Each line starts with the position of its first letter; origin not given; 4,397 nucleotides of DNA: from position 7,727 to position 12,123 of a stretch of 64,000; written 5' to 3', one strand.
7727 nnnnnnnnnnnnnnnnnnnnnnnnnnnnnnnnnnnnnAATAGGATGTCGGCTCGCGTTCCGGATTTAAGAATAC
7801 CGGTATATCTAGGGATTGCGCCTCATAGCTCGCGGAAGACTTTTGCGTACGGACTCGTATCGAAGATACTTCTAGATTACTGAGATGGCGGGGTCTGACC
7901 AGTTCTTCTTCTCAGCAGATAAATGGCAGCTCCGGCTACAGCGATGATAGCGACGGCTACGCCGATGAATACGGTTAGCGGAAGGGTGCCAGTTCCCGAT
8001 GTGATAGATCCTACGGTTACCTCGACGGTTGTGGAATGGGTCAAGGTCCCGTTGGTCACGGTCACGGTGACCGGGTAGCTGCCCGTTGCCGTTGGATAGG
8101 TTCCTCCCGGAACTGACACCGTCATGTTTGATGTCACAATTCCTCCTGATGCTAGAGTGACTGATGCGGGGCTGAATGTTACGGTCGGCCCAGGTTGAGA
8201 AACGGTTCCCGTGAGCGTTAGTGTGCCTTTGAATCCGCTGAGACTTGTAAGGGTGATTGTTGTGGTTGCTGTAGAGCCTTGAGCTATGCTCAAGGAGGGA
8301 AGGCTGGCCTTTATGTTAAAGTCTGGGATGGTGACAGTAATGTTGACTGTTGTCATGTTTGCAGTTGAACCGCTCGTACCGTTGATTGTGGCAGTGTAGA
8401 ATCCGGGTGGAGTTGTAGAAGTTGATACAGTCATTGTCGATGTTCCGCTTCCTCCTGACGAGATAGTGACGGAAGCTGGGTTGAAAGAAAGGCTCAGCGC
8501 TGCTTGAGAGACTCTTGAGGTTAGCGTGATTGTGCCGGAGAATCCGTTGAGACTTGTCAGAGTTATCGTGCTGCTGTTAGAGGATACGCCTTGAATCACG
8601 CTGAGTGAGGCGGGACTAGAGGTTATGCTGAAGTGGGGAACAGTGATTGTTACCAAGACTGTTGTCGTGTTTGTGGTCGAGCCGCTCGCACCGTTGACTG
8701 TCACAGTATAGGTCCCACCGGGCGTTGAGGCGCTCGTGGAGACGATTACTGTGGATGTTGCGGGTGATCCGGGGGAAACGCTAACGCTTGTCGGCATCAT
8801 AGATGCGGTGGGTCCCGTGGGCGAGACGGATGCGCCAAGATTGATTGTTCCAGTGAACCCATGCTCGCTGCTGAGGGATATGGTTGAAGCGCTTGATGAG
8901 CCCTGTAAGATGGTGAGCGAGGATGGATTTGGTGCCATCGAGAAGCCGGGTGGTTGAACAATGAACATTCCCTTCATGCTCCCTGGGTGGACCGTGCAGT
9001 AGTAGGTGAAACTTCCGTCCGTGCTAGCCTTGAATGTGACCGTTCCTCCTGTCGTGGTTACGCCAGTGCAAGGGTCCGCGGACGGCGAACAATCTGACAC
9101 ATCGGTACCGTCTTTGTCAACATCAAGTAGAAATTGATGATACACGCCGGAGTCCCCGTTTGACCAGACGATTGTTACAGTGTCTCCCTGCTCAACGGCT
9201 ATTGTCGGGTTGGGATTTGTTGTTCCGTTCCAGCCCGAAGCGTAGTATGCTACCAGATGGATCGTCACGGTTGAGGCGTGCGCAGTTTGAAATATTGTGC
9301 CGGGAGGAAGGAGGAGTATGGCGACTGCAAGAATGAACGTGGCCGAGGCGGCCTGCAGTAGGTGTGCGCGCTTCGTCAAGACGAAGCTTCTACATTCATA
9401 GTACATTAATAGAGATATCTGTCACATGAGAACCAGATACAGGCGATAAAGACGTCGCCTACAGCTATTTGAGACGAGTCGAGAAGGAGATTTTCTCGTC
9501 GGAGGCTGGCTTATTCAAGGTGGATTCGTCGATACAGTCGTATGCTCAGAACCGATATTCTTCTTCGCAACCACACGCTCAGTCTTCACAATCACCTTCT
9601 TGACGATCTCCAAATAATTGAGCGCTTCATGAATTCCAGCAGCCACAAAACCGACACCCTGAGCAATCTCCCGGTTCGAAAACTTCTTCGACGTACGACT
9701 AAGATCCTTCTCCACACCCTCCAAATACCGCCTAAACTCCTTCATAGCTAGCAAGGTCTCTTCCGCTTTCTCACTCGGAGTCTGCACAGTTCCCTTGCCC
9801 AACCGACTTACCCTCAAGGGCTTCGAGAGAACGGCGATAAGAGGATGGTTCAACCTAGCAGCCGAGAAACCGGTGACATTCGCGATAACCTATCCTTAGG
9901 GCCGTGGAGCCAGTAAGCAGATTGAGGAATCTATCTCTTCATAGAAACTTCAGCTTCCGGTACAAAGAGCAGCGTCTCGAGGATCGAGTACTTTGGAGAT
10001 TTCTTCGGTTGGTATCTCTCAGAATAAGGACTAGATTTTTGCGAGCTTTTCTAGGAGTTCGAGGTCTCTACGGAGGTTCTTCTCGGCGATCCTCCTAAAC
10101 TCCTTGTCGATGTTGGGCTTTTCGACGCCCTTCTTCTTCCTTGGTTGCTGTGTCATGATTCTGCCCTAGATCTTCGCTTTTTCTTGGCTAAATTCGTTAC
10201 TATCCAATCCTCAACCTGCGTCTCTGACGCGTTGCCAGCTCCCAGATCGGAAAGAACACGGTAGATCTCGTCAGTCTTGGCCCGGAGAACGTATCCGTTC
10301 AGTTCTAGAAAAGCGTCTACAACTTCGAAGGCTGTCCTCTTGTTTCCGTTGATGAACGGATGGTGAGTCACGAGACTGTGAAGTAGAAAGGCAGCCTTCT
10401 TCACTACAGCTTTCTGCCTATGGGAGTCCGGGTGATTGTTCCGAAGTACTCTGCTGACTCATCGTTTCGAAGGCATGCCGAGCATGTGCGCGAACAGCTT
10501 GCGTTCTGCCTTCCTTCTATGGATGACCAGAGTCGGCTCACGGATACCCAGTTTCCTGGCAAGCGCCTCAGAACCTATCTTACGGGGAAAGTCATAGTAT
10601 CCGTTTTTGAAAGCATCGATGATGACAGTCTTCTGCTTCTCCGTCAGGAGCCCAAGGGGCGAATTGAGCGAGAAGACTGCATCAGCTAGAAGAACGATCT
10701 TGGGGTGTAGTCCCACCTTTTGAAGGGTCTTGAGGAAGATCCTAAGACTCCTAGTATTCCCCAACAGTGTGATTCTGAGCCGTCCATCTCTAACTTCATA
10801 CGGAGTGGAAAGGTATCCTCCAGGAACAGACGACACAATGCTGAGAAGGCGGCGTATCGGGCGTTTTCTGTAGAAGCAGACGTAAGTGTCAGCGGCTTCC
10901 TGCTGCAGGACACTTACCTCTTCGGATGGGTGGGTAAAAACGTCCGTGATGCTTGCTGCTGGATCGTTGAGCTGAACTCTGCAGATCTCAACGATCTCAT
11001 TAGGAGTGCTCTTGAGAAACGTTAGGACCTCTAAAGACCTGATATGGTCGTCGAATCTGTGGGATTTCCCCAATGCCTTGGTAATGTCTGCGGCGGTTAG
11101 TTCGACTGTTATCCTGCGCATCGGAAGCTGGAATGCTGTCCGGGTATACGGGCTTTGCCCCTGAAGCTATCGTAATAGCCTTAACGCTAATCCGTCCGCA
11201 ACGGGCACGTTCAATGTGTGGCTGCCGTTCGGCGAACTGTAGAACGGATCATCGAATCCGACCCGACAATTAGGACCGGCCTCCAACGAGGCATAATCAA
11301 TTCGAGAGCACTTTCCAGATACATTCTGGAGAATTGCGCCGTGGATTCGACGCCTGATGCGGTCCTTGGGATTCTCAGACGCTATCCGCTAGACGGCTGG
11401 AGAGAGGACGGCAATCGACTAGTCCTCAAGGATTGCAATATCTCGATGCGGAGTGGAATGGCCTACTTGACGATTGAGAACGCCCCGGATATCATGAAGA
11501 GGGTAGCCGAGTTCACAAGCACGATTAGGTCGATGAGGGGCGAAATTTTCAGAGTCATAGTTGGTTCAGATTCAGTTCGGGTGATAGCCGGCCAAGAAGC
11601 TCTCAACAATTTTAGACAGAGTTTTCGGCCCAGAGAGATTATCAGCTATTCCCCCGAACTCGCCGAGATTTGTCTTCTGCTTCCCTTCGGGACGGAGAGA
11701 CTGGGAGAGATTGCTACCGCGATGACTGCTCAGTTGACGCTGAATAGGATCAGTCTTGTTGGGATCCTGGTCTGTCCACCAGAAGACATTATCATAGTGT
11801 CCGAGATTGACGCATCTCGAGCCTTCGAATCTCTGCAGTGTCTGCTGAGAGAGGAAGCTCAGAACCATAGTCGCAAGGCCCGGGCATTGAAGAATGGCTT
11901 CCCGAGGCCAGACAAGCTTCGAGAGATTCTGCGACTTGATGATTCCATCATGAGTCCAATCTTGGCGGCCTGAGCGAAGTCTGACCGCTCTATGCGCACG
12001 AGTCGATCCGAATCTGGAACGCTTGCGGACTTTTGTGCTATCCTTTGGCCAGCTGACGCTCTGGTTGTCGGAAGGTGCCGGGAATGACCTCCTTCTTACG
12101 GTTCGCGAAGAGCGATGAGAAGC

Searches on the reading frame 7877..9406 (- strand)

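Call 13: search_protein_families(library=pfam, proteins=[window:7877-9406:-], max_evalue=0.001)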
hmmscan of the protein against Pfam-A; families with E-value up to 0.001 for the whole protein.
window:7877-9406:- (509 aa): 1 family
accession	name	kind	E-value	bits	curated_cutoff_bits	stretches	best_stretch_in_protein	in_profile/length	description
PF00127.26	Copper-bind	-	6.1e-07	30.2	21.2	1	67-151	17-99/99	Copper binding proteins, plastocyanin/azurin family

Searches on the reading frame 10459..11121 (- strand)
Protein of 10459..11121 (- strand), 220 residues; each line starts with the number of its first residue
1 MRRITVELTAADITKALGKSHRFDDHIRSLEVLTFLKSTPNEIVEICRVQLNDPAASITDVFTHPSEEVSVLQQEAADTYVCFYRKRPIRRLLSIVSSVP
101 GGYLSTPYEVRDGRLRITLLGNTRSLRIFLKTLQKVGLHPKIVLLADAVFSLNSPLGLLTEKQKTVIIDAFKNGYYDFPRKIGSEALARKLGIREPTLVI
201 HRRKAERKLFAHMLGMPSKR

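Call 13: search_protein_families(library=pfam, proteins=[window:10459-11121:-], max_evalue=0.001)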
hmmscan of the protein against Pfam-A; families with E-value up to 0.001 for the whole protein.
window:10459-11121:- (220 aa): 1 family
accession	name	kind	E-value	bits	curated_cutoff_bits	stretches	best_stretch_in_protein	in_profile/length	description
PF04967.18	HTH_10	-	1.6e-16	60.2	23.1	1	159-210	1-52/53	HTH DNA binding domain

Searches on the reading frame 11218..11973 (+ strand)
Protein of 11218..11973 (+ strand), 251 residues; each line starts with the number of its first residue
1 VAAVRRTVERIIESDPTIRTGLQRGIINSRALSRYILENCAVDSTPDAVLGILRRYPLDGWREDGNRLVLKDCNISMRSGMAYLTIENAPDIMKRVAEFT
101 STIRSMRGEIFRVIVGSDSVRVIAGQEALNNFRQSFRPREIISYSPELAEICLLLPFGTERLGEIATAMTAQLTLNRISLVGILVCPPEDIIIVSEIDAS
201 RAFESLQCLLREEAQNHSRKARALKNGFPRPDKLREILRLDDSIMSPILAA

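Call 13: search_protein_families(library=pfam, proteins=[window:11218-11973:+], max_evalue=0.001)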
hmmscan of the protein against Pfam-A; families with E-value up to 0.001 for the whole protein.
window:11218-11973:+ (251 aa): 1 family
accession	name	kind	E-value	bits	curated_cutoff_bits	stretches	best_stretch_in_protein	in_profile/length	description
PF24367.1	DUF7523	-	0.00028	21.6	27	1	10-101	8-92/158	Family of unknown function (DUF7523)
